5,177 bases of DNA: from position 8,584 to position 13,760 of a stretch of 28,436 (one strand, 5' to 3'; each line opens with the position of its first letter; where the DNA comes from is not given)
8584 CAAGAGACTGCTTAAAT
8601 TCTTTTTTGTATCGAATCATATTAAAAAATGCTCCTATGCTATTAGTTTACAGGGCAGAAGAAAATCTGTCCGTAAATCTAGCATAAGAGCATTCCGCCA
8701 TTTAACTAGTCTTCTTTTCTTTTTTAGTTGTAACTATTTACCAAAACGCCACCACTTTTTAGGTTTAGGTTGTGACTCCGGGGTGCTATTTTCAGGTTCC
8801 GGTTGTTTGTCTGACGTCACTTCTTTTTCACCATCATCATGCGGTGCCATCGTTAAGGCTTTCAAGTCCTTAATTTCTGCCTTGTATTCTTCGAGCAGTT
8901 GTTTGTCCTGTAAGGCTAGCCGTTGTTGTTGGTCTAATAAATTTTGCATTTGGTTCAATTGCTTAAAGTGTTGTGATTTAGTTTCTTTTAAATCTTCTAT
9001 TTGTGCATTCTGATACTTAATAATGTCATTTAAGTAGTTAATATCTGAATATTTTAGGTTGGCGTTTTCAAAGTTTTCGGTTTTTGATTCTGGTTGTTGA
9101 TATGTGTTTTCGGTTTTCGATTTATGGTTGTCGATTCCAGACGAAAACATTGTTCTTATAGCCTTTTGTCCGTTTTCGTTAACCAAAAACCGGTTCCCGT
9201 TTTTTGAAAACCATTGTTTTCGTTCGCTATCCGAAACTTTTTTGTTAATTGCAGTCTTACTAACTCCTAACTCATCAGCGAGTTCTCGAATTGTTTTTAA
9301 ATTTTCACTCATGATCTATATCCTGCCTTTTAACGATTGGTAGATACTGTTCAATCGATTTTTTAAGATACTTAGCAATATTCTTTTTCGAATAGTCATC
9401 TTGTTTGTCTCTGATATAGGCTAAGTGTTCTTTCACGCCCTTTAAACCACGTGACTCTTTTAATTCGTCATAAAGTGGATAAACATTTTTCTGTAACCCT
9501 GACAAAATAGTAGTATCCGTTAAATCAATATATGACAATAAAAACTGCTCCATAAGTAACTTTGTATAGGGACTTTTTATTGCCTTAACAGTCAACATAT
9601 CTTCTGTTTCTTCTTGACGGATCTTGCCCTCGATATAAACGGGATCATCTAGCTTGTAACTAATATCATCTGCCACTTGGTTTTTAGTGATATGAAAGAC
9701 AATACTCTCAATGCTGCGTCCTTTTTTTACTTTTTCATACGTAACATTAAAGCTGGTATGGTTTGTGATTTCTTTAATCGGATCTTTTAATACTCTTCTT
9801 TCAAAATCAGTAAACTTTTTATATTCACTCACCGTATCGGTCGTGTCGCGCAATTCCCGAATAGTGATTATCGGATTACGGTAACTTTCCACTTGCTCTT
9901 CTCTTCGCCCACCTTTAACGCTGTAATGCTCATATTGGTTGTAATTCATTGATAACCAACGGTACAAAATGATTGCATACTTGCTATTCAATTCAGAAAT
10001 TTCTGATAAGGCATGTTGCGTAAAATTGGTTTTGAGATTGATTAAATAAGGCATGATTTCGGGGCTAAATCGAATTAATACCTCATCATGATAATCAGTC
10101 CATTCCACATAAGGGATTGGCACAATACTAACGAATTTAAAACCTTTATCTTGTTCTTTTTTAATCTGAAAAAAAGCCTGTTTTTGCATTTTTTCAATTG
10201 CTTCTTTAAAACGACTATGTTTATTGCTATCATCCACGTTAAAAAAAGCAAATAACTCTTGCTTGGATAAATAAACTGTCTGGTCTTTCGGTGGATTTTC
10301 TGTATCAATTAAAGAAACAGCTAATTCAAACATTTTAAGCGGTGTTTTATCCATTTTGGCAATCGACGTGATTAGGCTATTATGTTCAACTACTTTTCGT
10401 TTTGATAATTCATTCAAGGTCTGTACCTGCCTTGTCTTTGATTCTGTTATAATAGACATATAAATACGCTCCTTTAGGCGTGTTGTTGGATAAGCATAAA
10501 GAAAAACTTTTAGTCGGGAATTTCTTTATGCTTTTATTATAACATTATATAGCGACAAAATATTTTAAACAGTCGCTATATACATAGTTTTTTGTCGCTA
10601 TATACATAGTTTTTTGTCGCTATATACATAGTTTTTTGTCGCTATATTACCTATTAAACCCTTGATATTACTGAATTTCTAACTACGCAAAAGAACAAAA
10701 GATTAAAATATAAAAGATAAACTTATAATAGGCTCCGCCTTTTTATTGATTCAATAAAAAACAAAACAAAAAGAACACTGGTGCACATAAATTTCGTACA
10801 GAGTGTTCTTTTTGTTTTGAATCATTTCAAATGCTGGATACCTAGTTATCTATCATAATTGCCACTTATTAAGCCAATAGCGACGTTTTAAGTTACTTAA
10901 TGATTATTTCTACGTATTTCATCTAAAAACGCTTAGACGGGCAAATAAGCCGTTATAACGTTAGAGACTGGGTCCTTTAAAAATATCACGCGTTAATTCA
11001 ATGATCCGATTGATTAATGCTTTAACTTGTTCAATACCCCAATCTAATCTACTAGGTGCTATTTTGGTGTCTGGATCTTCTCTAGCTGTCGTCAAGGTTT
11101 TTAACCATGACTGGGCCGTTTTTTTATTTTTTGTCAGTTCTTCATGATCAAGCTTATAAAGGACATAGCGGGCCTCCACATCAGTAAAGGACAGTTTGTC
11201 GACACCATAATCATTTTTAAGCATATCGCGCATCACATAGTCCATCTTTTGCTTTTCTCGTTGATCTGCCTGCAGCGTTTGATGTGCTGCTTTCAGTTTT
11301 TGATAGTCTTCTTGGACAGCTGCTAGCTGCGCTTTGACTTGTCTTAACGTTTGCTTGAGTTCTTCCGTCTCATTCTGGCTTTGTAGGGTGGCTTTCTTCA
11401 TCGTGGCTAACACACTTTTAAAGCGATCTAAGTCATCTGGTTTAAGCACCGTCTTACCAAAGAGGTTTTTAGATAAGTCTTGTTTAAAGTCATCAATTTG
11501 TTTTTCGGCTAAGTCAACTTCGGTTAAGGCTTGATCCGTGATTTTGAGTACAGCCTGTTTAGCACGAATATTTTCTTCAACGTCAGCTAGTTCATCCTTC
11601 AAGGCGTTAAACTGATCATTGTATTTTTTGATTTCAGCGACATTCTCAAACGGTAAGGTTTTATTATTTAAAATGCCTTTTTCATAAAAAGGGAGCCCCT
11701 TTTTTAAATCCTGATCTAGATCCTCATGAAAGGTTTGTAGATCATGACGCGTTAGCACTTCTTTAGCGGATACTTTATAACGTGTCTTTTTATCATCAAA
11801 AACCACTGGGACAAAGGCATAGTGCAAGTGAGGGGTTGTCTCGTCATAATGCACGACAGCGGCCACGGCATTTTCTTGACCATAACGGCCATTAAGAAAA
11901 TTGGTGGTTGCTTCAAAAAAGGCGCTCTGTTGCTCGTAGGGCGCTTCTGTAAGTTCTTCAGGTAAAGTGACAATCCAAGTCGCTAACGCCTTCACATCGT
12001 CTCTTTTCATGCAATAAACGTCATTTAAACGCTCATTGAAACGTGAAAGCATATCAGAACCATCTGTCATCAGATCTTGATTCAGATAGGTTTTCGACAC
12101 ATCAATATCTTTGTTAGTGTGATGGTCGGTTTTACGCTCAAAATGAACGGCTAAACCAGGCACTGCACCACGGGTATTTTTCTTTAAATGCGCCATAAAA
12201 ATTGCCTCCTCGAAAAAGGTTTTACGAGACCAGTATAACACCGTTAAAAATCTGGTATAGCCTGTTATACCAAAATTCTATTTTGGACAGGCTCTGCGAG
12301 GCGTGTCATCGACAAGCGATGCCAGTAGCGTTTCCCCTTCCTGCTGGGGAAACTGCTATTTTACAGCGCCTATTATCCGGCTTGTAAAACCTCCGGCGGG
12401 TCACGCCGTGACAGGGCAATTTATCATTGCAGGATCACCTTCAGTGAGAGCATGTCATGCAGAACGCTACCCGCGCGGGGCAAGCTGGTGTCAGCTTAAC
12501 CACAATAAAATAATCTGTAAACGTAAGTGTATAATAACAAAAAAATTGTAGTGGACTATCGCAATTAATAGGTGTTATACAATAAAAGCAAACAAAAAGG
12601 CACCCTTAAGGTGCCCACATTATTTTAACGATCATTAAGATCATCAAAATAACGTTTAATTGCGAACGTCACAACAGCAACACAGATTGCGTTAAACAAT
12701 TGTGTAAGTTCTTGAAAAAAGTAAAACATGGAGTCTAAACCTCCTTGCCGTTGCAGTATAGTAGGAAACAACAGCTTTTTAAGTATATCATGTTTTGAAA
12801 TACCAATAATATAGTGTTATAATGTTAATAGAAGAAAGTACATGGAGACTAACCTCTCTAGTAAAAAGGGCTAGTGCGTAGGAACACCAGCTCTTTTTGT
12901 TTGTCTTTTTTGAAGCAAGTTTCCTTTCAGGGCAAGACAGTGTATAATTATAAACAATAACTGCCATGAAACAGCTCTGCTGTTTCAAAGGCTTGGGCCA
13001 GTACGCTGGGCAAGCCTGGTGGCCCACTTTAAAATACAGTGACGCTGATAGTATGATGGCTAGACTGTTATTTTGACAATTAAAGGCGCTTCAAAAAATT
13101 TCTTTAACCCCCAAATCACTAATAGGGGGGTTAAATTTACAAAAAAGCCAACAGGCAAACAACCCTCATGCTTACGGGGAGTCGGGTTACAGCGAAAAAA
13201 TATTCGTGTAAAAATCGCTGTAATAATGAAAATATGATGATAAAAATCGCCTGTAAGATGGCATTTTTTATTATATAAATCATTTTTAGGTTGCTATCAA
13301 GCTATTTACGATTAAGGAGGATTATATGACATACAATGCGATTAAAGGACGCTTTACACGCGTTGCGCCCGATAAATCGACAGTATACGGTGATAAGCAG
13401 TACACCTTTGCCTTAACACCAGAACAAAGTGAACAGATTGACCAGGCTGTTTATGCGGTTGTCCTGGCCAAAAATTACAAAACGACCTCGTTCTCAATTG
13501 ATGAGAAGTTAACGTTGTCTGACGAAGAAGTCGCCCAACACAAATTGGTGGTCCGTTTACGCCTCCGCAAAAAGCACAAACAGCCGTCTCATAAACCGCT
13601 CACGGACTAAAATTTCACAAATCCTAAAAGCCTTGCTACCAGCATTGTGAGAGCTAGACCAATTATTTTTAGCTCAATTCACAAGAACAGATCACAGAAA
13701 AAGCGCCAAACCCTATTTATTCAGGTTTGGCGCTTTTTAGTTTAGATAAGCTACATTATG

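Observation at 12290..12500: GC-rich, multi-hairpin non-coding island beside oriT: possible ssoA-like lagging-strand origin or structured RNA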

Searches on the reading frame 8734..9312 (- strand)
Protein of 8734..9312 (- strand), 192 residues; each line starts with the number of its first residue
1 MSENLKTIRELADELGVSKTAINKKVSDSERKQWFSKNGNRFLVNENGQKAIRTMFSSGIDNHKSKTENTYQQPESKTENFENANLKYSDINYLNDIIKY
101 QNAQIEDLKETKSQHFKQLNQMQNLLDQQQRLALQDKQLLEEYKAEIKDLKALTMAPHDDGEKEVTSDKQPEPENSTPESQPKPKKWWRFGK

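Call 73: search_protein_families(library=pfam, proteins=[window:8734-9312:-], max_evalue=0.001)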
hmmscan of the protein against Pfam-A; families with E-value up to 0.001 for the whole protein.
window:8734-9312:- (192 aa): 0 families

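Call 83: search_protein_families(library=pfam, proteins=[window:8734-9312:-], max_evalue=1)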
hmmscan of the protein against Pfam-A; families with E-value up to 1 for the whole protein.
window:8734-9312:- (192 aa): 14 families
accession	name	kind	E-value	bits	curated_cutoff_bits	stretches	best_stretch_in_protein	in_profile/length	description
PF04967.18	HTH_10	-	0.0028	17.8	23.1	1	7-32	25-50/53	HTH DNA binding domain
PF01366.23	PRTP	-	0.0033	16.1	24.6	1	77-182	349-445/656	Herpesvirus processing and transport protein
PF08279.18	HTH_11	-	0.0034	17.7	25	1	7-27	17-37/55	HTH domain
PF18024.7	HTH_50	-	0.0034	17.5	27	1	3-26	21-44/50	Helix-turn-helix domain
PF25213.1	HVO_A0261_N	-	0.0037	17.5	35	1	7-52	26-71/86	HVO_A0261 N-terminal domain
PF12116.14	SpoIIID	-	0.014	16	27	1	3-28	17-42/82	Stage III sporulation protein D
PF01022.26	HTH_5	-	0.025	14.9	22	1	1-22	11-32/47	Bacterial regulatory protein, arsR family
PF01763.21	Herpes_UL6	-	0.026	13.5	27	1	67-150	343-431/562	Herpesvirus UL6 like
PF01381.28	HTH_3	-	0.035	14.6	23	1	6-24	10-28/55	Helix-turn-helix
PF13412.12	HTH_24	-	0.039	14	21.9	1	7-26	19-38/48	Winged helix-turn-helix DNA-binding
PF13545.12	HTH_Crp_2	-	0.052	13.9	27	0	9-42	26-59/70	Crp-like helix-turn-helix domain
PF10874.13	DUF2746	-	0.06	14.2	23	1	90-131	52-91/101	Protein of unknown function (DUF2746)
PF12802.13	MarR_2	-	0.11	13.1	27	1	6-28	21-43/61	MarR family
PF03804.19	DUF325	-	0.22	11.7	28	0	96-129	3-36/137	Viral proteins of unknown function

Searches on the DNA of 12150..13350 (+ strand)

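Call 5: search_dna_similar(query=window:12200-12620:+, collection=plasmids, mode=near, max_rows=30)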
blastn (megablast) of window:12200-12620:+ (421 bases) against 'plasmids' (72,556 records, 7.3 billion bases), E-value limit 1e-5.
Records with a match: 158; places in all: 189; records where one place covers at least 80% of the query: 65.
Best place of each record, by identity: >=99% 1; 95-99% 83; 90-95% 61; 80-90% 13.
By first word of the organism name: Leuconostoc 98; Enterococcus 22; Weissella 22; Latilactobacillus 7; Pediococcus 3; Companilactobacillus 2; Limosilactobacillus 1; Lactobacillus 1; Lactococcus 1; Streptococcus 1.
By predicted mobility (MOB-suite, as given by PLSDB): mobilizable 133; non-mobilizable 19; conjugative 6.
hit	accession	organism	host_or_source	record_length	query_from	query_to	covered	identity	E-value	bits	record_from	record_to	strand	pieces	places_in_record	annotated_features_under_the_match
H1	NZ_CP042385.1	Leuconostoc pseudomesenteroides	cell culture,kimchi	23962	3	421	100%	98.1%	0e+0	730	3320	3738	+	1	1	none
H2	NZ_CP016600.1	Leuconostoc lactis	single cell,kimchi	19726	1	421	100%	97.4%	0e+0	717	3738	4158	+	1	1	none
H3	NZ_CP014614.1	Leuconostoc mesenteroides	single cell,kimchi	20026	1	421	100%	97.4%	0e+0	717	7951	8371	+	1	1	none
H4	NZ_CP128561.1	Leuconostoc mesenteroides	cell cultyre,kimchi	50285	1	421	100%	97.4%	0e+0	717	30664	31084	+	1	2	none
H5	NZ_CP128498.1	Leuconostoc mesenteroides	cell culture,kimchi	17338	1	421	100%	97.2%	0e+0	712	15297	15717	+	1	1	none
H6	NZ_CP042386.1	Leuconostoc pseudomesenteroides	cell culture,kimchi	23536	6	421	99%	98.3%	0e+0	730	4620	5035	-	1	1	none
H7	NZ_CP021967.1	Leuconostoc mesenteroides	cell culture,Korean adult feces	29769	4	421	99%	97.6%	0e+0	717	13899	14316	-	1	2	none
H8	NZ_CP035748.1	Leuconostoc mesenteroides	cell culture,food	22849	6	421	99%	98.1%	0e+0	725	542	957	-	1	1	none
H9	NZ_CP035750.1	Leuconostoc mesenteroides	cell culture,food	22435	6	421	99%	98.1%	0e+0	725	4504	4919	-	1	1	mobV: MobV family relaxase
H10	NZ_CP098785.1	Leuconostoc mesenteroides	bacteria,kimchi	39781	1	421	100%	96.9%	0e+0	706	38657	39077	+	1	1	none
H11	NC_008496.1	Leuconostoc mesenteroides subsp. mesenteroides ATCC 8293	-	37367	1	421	100%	96.7%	0e+0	701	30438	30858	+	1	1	none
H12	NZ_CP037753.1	Leuconostoc mesenteroides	cell culture,Baechu-kimchi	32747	1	421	100%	96.7%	0e+0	701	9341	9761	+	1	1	none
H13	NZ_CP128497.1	Leuconostoc mesenteroides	cell culture,kimchi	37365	1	421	100%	96.7%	0e+0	701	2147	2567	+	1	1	none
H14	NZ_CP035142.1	Leuconostoc mesenteroides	cell culture,food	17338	4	421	99%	97.4%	0e+0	712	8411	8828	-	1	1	none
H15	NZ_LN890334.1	Leuconostoc gasicomitatum KG16-1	-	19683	4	421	99%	97.4%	0e+0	712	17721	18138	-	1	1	none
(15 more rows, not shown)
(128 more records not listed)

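Call 7: search_rna_families(source=window, start=12150, end=13350, threshold=evalue, max_evalue=10, show_alignments=2)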
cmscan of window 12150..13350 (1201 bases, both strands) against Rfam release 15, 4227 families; matches with E-value up to 10: 14.
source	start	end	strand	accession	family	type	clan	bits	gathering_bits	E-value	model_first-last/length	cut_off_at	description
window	13132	13260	-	RF00121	MicC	Gene; sRNA;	-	24.6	90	0.49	1-123/123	no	MicC RNA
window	12808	12929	+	RF01492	rli28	Gene; sRNA;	-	21.2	45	4.5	1-186/186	no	Listeria sRNA rli28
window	12575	12651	-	RF00238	ctRNA_pND324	Gene; antisense;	-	20.2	45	5.2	1-86/86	no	ctRNA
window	12594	12662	-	RF00078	MicA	Gene; sRNA;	-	19.2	41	4.1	1-75/75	no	MicA sRNA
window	12780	12880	+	RF00477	snosnR66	Gene; snRNA; snoRNA; CD-box;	-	18.9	65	8.3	1-104/104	no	Small nucleolar RNA snR66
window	12647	12744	-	RF01796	frnS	Gene; sRNA;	-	18.4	60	2.8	1-119/119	no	Fumarate/nitrate reductase regulator sRNA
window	12739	12845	-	RF00600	SNORA79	Gene; snRNA; snoRNA; HACA-box;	-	17.5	55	5.5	1-143/143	no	Small nucleolar RNA SNORA79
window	12760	12904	+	RF02053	STnc430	Gene; sRNA;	-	17.5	47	8.2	1-162/162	no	Enterobacterial sRNA STnc430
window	12417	12637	+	RF03532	SQ2397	Cis-reg;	-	17.2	100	3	1-243/243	no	Cis-regulator of HTH transcription factor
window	12248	12307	+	RF03272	mir-2187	Gene; miRNA;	-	17.1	67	8.9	1-62/62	no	mir-2187 microRNA precursor family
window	12543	12655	-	RF04180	BTnc231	Gene; sRNA;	-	16.7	80.4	1.5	1-154/154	no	Bacteroides sRNA BTnc231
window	12922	12974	-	RF03765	mir-2059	Gene; miRNA;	-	16.1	90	6.8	1-68/68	no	mir-2059 microRNA precursor family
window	12479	12616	-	RF01828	SprD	Gene; sRNA;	-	15.9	100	1.7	1-142/142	no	Small pathogenicity island RNA D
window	12523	12627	+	RF00506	Thr_leader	Cis-reg; leader;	-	14.9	55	9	1-118/118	no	Threonine operon leader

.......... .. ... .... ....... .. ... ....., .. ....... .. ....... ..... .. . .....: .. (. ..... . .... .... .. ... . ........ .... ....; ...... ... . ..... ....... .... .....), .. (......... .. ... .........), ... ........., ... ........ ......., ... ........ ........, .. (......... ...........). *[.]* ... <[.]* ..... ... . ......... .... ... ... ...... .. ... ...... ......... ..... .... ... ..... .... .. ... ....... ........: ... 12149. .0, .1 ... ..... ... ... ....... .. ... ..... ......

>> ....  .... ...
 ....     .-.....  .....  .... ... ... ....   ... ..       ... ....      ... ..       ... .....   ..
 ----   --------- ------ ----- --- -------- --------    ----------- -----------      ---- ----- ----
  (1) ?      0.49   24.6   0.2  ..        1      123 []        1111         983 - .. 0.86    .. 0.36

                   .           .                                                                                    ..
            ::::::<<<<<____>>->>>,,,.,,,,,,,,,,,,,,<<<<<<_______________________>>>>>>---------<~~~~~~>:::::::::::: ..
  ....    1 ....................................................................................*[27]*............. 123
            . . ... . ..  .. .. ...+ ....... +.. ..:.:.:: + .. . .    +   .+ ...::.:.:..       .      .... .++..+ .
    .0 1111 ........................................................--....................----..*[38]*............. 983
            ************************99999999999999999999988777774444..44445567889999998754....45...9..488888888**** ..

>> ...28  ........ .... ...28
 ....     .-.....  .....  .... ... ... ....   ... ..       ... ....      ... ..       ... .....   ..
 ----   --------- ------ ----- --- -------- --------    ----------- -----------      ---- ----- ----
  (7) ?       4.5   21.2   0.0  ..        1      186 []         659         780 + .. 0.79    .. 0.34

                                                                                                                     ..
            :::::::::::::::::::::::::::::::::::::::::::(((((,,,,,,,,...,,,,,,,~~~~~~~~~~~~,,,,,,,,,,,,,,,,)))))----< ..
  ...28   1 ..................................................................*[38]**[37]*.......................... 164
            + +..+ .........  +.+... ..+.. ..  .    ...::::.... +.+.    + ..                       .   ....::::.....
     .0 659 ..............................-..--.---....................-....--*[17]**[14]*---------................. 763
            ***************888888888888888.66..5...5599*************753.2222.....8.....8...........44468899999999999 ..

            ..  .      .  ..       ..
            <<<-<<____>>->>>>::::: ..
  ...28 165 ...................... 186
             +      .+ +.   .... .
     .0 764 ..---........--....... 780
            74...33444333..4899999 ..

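Call 10: search_dna_similar(query=window:12285-12505:+, collection=plasmids, mode=distant, max_rows=60, rows=spread, max_evalue=0.001)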
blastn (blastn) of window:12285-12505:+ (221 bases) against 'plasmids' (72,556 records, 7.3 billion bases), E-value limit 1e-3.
Records with a match: 166; places in all: 196; records where one place covers at least 80% of the query: 154.
Best place of each record, by identity: 95-99% 103; 90-95% 41; 80-90% 3; 60-80% 19.
By first word of the organism name: Leuconostoc 102; Weissella 22; Enterococcus 13; Latilactobacillus 10; Companilactobacillus 5; Pediococcus 4; Lactobacillus 4; Limosilactobacillus 1; Lactococcus 1; Lacticaseibacillus 1; and 3 more.
By predicted mobility (MOB-suite, as given by PLSDB): mobilizable 142; non-mobilizable 15; conjugative 9.
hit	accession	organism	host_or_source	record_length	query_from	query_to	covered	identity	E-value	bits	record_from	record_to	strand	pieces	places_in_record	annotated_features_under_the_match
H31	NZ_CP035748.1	Leuconostoc mesenteroides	cell culture,food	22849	1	220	100%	98.2%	6e-103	379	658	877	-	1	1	none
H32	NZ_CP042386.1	Leuconostoc pseudomesenteroides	cell culture,kimchi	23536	1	220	100%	98.2%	6e-103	379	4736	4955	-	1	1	none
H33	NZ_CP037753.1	Leuconostoc mesenteroides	cell culture,Baechu-kimchi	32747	1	220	100%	97.7%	2e-101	375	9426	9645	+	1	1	none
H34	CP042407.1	Leuconostoc mesenteroides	cell culture,kimchi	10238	1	221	100%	96.8%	4e-99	368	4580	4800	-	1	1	none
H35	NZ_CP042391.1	Leuconostoc lactis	cell culture,kimchi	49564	1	220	100%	97.3%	3e-100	370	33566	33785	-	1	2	none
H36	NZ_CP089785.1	Leuconostoc mesenteroides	-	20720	1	220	100%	97.3%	3e-100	370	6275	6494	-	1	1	none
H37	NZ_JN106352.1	Leuconostoc mesenteroides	-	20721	1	220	100%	97.3%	3e-100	370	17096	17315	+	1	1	hypothetical protein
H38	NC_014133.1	Leuconostoc kimchii IMSNU 11154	-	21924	1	221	100%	96.4%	4e-98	363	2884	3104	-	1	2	none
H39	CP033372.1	Limosilactobacillus fermentum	Cow,cell culture,Fresh milk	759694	1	220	100%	96.8%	1e-98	366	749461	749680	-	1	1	none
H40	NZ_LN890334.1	Leuconostoc gasicomitatum KG16-1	-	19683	1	220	100%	96.8%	1e-98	366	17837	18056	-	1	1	none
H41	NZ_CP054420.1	Leuconostoc carnosum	cell culture,Natural product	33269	1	220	100%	96.8%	1e-98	366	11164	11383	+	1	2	none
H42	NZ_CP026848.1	Weissella koreensis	single cell,fermented cabbage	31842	1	220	100%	96.4%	2e-97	361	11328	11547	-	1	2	none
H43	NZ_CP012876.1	Weissella cibaria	Bacterial,fermented food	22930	1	220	100%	96.4%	2e-97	361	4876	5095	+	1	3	none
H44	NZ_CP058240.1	Weissella cibaria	cell culture,kimchi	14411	1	220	100%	96.4%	2e-97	361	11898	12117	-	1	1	none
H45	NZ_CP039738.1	Leuconostoc sp. LN180020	Single cell,kimchi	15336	1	220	100%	96.4%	2e-97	361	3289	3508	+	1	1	none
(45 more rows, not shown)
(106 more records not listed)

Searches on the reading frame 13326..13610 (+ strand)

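Call 73: search_protein_families(library=pfam, proteins=[window:13326-13610:+], max_evalue=0.001)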
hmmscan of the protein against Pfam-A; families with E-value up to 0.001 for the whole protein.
window:13326-13610:+ (94 aa): 0 families

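Call 83: search_protein_families(library=pfam, proteins=[window:13326-13610:+], max_evalue=1)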
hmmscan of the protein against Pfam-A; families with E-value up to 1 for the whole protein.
window:13326-13610:+ (94 aa): 1 family
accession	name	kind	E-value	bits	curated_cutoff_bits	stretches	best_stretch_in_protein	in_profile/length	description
PF07563.17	DUF1541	-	0.21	11.9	25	1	48-76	23-51/52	Protein of unknown function (DUF1541)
